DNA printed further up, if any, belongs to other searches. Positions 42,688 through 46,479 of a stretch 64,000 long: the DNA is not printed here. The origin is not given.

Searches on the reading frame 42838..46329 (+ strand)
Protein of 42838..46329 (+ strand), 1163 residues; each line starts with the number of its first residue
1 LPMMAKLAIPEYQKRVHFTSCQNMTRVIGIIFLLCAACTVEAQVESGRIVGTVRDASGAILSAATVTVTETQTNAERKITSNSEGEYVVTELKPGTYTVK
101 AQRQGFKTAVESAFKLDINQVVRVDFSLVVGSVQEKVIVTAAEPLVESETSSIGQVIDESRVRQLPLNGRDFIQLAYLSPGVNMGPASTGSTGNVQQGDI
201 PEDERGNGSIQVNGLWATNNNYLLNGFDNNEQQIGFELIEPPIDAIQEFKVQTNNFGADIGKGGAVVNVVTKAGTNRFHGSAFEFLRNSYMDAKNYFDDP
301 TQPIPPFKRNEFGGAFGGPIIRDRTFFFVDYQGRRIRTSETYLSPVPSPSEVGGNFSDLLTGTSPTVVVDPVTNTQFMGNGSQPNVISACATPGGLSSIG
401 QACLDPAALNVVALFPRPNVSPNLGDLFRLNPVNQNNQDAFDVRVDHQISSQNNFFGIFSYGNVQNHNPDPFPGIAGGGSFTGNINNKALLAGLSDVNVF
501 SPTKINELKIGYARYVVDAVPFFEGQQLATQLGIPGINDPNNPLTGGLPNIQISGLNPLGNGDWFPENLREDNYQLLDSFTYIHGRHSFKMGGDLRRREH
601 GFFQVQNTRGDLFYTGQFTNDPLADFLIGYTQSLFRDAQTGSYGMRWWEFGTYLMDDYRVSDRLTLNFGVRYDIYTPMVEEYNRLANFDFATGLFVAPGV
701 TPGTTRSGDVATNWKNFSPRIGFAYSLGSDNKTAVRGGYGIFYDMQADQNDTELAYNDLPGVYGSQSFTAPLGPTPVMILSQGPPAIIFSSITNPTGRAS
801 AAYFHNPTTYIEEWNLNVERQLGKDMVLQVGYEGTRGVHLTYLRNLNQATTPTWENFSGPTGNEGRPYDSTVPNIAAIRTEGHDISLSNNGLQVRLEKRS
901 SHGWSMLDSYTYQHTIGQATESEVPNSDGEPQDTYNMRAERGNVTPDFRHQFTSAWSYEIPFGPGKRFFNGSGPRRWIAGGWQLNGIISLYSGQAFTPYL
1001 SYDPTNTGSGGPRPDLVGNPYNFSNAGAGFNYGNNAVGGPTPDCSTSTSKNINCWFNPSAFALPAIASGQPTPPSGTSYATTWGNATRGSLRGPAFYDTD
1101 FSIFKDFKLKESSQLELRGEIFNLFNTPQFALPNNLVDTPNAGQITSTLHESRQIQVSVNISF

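Call 81: search_protein_families(library=pfam, proteins=[window:42838-46329:+], max_evalue=0.00001)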
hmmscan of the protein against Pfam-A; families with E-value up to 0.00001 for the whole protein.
window:42838-46329:+ (1163 aa): 3 families
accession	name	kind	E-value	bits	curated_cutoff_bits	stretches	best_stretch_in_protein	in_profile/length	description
PF25183.1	OMP_b-brl_4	-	1.4e-237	791.6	30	1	270-1156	1-838/838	Outer membrane beta barrel domain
PF13620.12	CarboxypepD_reg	-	1.7e-20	73.5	32.3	1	49-128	2-81/82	Carboxypeptidase regulatory-like domain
PF13715.12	CarbopepD_reg_2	-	1.7e-06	28.4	32.2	1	49-121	1-69/88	CarboxypepD_reg-like domain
